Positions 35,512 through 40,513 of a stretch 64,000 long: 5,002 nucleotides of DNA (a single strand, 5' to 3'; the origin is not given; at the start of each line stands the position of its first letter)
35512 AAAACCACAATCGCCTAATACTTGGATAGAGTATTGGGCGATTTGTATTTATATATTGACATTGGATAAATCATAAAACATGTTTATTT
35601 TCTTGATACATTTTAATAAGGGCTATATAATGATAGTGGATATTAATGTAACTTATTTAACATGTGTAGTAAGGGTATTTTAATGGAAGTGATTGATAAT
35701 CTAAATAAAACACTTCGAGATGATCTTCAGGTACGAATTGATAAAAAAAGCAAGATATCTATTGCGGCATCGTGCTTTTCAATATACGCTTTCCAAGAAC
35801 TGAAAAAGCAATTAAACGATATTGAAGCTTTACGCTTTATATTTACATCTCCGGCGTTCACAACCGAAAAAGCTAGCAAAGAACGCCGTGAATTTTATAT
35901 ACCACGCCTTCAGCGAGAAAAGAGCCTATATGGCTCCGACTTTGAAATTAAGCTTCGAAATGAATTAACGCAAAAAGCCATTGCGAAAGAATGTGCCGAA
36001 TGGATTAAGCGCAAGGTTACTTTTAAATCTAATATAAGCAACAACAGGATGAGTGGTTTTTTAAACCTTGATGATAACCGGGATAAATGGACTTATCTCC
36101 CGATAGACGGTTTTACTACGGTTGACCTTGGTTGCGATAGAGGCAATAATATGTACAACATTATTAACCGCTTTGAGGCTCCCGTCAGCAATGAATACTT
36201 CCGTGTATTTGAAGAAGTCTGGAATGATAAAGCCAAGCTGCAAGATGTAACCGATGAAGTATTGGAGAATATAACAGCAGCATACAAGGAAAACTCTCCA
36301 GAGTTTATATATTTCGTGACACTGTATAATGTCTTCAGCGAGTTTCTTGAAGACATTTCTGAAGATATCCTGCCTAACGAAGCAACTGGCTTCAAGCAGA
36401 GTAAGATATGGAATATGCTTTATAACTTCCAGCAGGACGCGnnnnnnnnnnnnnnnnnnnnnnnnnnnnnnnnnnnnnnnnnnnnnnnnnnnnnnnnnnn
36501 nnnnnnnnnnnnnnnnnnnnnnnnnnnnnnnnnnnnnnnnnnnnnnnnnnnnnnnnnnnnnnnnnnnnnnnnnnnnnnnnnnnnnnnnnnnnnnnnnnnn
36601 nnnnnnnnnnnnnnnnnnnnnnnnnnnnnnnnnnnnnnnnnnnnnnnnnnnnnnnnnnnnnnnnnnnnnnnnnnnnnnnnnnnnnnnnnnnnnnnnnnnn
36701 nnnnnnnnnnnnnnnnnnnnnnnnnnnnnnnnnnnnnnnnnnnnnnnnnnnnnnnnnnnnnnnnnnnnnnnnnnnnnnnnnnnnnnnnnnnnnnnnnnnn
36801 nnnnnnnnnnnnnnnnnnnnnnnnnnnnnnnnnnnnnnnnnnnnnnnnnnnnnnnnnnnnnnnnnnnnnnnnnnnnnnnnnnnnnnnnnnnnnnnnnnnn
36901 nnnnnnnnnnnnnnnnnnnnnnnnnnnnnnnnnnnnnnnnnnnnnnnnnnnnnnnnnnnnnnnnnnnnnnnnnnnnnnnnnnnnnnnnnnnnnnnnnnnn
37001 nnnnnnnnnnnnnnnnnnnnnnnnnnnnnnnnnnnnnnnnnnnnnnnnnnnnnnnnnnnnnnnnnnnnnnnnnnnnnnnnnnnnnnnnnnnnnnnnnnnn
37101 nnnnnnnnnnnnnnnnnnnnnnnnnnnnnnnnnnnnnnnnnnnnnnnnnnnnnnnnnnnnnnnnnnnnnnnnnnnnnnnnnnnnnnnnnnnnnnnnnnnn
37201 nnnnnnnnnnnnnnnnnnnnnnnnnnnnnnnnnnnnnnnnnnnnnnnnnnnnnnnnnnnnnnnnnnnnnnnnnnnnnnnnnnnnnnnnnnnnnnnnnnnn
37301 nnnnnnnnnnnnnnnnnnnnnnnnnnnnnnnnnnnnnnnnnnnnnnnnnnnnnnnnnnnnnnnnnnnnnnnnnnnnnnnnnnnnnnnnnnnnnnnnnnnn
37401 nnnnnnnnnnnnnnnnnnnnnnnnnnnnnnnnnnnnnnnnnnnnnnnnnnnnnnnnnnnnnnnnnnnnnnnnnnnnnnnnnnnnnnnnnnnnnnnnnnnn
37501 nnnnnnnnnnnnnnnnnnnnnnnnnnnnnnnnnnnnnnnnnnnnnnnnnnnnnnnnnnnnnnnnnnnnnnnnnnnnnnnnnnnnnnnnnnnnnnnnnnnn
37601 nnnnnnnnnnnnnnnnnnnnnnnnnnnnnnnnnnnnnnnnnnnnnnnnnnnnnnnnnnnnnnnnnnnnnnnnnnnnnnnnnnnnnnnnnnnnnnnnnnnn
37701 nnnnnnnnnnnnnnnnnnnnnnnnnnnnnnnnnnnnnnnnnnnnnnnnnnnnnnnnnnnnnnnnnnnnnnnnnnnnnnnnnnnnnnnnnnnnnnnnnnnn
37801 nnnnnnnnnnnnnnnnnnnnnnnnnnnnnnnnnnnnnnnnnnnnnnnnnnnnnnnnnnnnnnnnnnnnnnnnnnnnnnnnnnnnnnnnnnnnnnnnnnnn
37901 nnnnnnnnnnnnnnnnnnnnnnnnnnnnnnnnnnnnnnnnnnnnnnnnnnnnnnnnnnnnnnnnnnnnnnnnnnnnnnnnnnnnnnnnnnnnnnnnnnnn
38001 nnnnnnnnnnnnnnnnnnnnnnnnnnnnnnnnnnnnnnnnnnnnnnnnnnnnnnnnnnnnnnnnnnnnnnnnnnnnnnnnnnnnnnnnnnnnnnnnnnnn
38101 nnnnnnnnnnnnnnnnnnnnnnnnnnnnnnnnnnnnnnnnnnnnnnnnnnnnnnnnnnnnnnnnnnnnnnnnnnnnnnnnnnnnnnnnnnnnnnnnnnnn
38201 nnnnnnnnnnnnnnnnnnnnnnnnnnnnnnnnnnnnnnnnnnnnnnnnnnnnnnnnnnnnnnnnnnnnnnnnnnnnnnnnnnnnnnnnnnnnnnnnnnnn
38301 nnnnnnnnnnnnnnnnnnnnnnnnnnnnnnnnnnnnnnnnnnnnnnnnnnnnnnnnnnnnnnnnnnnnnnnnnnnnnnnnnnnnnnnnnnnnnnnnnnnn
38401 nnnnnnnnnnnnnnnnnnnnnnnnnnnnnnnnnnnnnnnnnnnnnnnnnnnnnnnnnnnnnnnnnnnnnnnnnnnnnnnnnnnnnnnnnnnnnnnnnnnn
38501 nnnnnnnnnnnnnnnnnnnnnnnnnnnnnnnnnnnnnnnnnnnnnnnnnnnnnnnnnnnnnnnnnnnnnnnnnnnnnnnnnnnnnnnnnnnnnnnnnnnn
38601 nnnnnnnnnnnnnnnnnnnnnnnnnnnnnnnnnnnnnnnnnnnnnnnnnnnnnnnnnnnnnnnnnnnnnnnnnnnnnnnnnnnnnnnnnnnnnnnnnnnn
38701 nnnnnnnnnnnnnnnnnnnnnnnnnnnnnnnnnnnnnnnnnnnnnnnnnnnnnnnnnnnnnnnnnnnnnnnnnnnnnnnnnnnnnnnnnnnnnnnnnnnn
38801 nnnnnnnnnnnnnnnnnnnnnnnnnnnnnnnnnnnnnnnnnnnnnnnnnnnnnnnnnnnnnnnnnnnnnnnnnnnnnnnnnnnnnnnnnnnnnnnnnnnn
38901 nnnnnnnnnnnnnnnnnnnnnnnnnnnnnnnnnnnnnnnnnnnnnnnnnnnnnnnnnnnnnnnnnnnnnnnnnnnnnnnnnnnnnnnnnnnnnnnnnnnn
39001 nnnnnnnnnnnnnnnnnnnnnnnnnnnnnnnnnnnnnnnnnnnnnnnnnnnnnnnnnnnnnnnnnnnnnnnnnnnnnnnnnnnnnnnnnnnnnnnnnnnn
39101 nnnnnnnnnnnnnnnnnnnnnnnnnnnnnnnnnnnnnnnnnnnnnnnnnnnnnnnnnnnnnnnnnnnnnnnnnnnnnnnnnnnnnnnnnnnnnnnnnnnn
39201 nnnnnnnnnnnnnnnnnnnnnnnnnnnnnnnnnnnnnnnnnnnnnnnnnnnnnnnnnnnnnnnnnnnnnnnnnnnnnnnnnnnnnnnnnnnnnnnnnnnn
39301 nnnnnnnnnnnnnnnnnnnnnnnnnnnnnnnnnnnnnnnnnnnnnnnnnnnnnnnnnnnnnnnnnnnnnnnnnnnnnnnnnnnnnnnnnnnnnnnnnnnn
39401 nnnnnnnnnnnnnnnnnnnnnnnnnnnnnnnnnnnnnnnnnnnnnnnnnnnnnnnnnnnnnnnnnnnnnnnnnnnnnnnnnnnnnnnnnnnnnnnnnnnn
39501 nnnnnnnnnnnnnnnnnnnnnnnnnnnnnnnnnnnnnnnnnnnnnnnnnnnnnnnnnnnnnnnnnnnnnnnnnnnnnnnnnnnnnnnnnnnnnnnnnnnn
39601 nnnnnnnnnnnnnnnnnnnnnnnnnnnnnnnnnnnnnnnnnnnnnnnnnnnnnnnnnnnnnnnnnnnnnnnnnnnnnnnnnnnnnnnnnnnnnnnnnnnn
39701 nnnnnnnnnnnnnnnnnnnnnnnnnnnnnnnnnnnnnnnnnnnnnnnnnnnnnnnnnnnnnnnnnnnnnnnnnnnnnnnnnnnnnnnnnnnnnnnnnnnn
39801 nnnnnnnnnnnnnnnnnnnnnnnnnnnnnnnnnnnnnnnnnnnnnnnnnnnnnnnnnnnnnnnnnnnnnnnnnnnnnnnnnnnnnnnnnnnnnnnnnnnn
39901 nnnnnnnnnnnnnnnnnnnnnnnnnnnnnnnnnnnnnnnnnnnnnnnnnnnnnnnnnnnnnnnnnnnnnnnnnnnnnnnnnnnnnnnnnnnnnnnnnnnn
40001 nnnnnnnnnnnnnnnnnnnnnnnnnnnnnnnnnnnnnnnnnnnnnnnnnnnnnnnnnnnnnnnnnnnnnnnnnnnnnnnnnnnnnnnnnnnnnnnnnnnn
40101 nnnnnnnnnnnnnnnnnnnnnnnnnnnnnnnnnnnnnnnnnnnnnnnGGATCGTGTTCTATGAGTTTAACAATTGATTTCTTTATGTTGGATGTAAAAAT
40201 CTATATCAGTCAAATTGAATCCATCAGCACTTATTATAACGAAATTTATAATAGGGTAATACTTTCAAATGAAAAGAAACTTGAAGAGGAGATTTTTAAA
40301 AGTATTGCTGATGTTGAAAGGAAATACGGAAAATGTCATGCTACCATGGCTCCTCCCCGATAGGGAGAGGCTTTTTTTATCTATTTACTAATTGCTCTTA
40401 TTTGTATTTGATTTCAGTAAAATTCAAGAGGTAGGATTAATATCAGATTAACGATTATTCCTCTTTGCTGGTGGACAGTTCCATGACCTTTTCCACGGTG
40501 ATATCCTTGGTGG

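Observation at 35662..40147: SNF2 helicase + DUF4391-like protein + beheaded methyltransferase: remnant of a poorly characterised R-M-like defence cassette at the tmRNA locus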

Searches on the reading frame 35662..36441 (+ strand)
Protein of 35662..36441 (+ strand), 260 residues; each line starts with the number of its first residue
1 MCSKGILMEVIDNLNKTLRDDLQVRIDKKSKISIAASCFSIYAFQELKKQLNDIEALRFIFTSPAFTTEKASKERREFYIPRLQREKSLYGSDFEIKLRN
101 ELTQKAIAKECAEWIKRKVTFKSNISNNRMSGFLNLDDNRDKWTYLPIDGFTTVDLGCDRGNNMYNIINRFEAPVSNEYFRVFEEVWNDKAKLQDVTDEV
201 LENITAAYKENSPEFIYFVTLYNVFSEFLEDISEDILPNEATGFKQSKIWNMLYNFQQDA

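Call 33: search_protein_families(library=pfam, proteins=[window:35662-36411:+], max_evalue=10)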
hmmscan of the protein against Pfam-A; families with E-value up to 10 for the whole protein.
window:35662-36411:+ (250 aa): 0 families

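Call 45: find_homologous_proteins(query=window:35662-36441:+)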
Query window:35662-36441:+ (260 aa): 2475 proteins with E <= 0.001 among 2777 candidates; the best 120 are listed.
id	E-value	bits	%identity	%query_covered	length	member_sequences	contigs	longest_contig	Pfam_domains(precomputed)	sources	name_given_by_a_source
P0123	7.3e-152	522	93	97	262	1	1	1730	-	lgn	-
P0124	6.8e-122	424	75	97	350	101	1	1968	PF00176.30,PF04851.22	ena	-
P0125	3.9e-121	421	72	97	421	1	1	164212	PF00270.36,PF00176.30,PF04851.22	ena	-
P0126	4.1e-121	421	74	97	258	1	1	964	-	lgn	-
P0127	7.1e-121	420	72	100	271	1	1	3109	-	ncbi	ncbi:MAG: ATP-dependent helicase, partial [Candidatus Ornithospirochaeta sp.]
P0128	1.2e-120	420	72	97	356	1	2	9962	PF00176.30,PF04851.22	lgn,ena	-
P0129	1.8e-120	419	72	97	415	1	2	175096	PF00270.36,PF00176.30,PF04851.22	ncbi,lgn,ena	-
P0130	7.0e-120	417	72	97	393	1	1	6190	PF00176.30,PF04851.22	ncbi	ncbi:MAG: SNF2-related protein, partial [Sedimentibacter sp.]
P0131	9.7e-120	417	74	97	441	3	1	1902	PF00270.36,PF00176.30,PF04851.22,PF20720.4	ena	-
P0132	2.8e-119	415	72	97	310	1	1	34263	PF00176.30,PF04851.22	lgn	-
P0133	3.0e-119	415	73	97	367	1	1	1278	PF00176.30,PF04851.22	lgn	-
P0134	6.2e-119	414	72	97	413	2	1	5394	PF00176.30,PF04851.22,PF20720.4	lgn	-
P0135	6.6e-119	414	72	97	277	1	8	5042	-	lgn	-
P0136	2.0e-118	412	70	98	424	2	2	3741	PF00176.30,PF04851.22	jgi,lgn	-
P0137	2.4e-118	412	69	97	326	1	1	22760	PF00176.30,PF04851.22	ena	-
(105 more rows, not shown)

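Call 54: predict_structure(alignment_id=A3)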
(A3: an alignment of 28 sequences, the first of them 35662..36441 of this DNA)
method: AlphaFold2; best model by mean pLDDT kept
length: 260 residues; sequences in the alignment: 28
mean_pLDDT: 36.9   pTM: 0.28
mean pLDDT of the five models: 36.9, 36.1, 35.8, 31.7, 31.7
residues with pLDDT >= 90: 0; 70-90: 1; 50-70: 39; < 50: 220
segments of 3 or more residues with pLDDT < 50: 1-108, 128-180, 207-260
pLDDT, mean of each block of 10 residues (from residue 1): 29 34 32 31 33 34 29 27 28 25 43 53 50 39 34 26 27 44 58 60 50 39 33 33 36 33
secondary structure, 60 per line:
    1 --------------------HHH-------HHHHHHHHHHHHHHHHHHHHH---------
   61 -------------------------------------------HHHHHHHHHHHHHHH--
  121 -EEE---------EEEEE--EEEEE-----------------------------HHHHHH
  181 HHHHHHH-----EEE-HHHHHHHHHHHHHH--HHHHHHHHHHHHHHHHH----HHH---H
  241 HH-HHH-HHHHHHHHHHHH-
elements in order: H31-51 H104-118 E122-124 E134-138 E141-145 H175-187 E193-195 H197-210 H213-229 H248-259

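Call 56: search_solved_structures(query=A3, max_evalue=10)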
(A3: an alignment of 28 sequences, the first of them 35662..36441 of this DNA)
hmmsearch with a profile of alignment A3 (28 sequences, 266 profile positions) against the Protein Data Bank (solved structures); distinct sequences matched with E-value up to 10: 18.
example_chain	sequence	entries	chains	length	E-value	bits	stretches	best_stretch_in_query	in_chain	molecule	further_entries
1sig_A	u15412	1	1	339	0.15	14.8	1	136-193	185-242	RNA POLYMERASE PRIMARY SIGMA FACTOR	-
4ljz_F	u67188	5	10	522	0.29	13.9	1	136-193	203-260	RNA polymerase sigma factor RpoD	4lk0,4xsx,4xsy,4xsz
5vt0_L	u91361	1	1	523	0.29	13.9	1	136-193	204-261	RNA polymerase sigma factor RpoD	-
8k59_F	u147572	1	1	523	0.29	13.9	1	136-193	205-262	RNA polymerase sigma factor RpoD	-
6n4c_F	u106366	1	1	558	0.3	13.8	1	136-193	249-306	RNA polymerase sigma factor RpoD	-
6n60_F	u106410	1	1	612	0.31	13.8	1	136-193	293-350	RNA polymerase sigma factor RpoD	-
8ftd_L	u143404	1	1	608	0.34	13.6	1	136-193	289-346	RNA polymerase sigma factor RpoD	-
4jk1_X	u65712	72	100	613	0.35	13.6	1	136-193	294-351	Escherichia coli RNA polymerase sigma70 subunit | RNA polymerase sigma factor RpoD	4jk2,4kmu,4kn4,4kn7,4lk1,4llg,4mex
8ad1_F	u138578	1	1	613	0.35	13.6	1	136-193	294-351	RNA polymerase sigma factor RpoD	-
7n4e_F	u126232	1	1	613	0.35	13.6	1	136-193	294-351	RNA polymerase sigma factor RpoD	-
6n57_L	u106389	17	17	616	0.35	13.6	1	136-193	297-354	RNA polymerase sigma factor RpoD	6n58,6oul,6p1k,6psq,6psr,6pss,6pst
6n61_F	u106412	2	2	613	0.35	13.6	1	136-193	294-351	RNA polymerase sigma factor RpoD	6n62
3iyd_F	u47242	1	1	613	0.35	13.6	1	136-193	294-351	RNA polymerase sigma factor rpoD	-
4jkr_F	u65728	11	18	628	0.36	13.5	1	136-193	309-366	RNA polymerase sigma factor RpoD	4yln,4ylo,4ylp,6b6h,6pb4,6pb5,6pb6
7ubm_F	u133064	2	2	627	0.36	13.5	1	136-193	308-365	RNA polymerase sigma factor RpoD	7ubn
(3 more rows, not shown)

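Call 60: search_protein_representatives(alignment_id=A3)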
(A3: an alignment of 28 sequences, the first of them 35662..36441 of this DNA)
Query: 28 sequences, 266 profile positions. Proteins with E-value up to 0.001 (for the whole library): 2772; up to 1e-10: 1620; up to 1e-30: 465. The best 150 are listed.
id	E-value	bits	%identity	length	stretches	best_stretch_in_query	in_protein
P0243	7.1e-147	504.4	-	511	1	1-266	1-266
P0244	2.8e-146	502.5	-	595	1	1-266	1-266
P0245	1.7e-142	490.1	-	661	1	1-266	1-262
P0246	3.7e-140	482.4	-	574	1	1-266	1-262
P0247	6.0e-137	471.9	-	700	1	1-266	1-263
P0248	1.4e-134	464.1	-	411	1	1-266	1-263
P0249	4.3e-133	459.2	-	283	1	1-266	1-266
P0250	4.6e-133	459.1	-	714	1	1-266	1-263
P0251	5.0e-133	459.0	-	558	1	1-266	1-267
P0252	2.9e-131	453.2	-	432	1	1-262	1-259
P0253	1.2e-130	451.2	-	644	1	1-266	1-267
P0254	5.7e-129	445.7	-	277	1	2-247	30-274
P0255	1.8e-128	444.1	-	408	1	1-266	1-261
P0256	3.7e-128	443.0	-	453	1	1-266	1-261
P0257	7.8e-128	442.0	-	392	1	1-266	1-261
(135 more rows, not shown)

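Call 88: search_protein_families(library=pfam, alignment_id=A3, max_evalue=10)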
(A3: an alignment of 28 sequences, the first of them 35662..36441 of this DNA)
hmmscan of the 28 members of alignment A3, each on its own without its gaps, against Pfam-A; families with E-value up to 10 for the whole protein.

A. member 1, window:35662-36441:+ (260 aa): 1 family
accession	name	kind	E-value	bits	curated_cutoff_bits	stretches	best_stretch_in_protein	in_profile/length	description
PF22913.1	NBAS_11th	-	0.22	11.9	27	1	186-259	31-103/125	NBAS subunit of NRZ tethering complex, C-terminal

B. families by the number of members that match (of 28 scanned): 14 families
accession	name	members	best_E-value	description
PF00176.29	SNF2-rel_dom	5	4.1e-05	SNF2-related domain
PF17681.6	GCP_N_terminal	4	0.00029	Gamma tubulin complex component N-terminal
PF22913.1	NBAS_11th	4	0.043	NBAS subunit of NRZ tethering complex, C-terminal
PF17952.6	Cas6_N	4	0.052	Cas6 N-terminal domain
PF20720.3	nSTAND3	3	0.0084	Novel STAND NTPase 3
PF07516.18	SecA_SW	3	0.15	SecA Wing and Scaffold domain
PF04851.21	ResIII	2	0.00049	Type III restriction enzyme, res subunit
PF08350.17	FilR1_middle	1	0.08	Methanogenesis regulatory protein FilR1, middle domain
PF06421.17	LepA_C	1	0.16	GTP-binding protein LepA C-terminus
PF18242.7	LupA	1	0.23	Legionella ubiquitin-specific protease A domain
PF21037.2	CCDC138_cc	1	0.25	Coiled-coil-domain-containing protein 138, coiled-coil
PF16796.11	Microtub_bd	1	0.26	Microtubule binding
PF25734.1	RelB_like_antitoxin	1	0.26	Putative antitoxin family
PF12141.13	BMT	1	0.46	Beta-mannosyltransferases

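Call 98: find_encoding_contigs(protein=P0129, flank=9000, max_places=2)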
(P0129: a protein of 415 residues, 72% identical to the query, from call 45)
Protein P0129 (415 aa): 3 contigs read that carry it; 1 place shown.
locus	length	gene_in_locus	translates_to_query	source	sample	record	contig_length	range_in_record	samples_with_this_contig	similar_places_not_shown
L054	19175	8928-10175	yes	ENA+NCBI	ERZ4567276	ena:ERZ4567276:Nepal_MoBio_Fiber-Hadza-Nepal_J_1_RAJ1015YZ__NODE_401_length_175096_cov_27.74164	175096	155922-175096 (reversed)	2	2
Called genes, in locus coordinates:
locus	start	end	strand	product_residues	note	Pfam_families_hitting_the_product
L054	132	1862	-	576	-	PF00239:Resolvase, PF07508:Recombinase, PF13408:Zn_ribbon_recom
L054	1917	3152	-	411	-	PF05272:VapE-like_dom, PF19263:DUF5906 (weak)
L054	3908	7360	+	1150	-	PF00270:DEAD, PF04851:ResIII (weak), PF00271:Helicase_C, PF00580:UvrD-helicase, PF13245:AAA_19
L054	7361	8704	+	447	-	PF00580:UvrD-helicase, PF13245:AAA_19, PF13361:UvrD_C (weak), PF01443:Viral_helicase1 (weak), PF13361:UvrD_C, PF13538:UvrD_C_2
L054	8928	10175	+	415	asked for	PF00270:DEAD (faint), PF00176:SNF2-rel_dom, PF04851:ResIII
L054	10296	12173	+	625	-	PF00271:Helicase_C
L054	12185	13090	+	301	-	PF14335:DUF4391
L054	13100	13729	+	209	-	PF14335:DUF4391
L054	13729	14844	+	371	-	-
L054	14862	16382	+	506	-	PF01555:N6_N4_Mtase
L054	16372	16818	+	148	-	-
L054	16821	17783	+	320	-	PF12358:DUF3644, PF18740:EC042_2821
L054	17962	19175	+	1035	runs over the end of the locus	PF04851:ResIII, PF00270:DEAD (weak), PF19778:RE_endonuc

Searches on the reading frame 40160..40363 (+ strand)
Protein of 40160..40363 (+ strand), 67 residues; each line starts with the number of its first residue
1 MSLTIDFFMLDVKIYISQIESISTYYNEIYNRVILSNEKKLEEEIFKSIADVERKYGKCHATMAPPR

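Call 4: search_protein_families(library=pfam, proteins=[window:40160-40363:+], max_evalue=0.1)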
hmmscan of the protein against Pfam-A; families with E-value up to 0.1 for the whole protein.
window:40160-40363:+ (67 aa): 3 families
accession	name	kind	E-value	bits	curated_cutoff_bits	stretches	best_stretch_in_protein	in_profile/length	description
PF05289.16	BLYB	-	0.015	16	25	0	24-59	42-77/120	Borrelia hemolysin accessory protein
PF02489.21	Herpes_glycop_H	-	0.022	13.9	20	1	10-61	204-254/501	Herpesvirus glycoprotein H main domain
PF21912.2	Glyco_transf_99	-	0.061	13.9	27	1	5-61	74-129/179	Glycosyltransferase 99 family N-terminal domain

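Call 5: search_protein_families(library=padloc, proteins=[window:40160-40363:+], max_evalue=0.1)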
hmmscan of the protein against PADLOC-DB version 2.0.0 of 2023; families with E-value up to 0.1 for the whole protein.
window:40160-40363:+ (67 aa): 1 family
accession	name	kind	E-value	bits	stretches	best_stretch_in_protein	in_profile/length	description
PDLC01618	PrimPol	-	0.028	12.7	1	12-60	68-116/121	"CAS-I,CAS-II,CAS-III,CAS-IV,CAS-V,CAS-VI; associated"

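Call 6: search_protein_families(library=ncbifam, proteins=[window:40160-40363:+], max_evalue=0.1)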
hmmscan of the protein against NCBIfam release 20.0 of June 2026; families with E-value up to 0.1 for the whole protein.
window:40160-40363:+ (67 aa): 0 families

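Call 93: find_homologous_proteins(query=window:40160-40336:+, max_evalue=0.01)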
Query seq(59 aa) (59 aa): 2 proteins with E <= 0.01 among 2 candidates.
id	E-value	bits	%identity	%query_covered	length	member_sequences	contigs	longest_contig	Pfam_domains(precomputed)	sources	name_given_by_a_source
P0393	2.5e-29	117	100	100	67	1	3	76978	-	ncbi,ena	-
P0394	1.2e-28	115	98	100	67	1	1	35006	-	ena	-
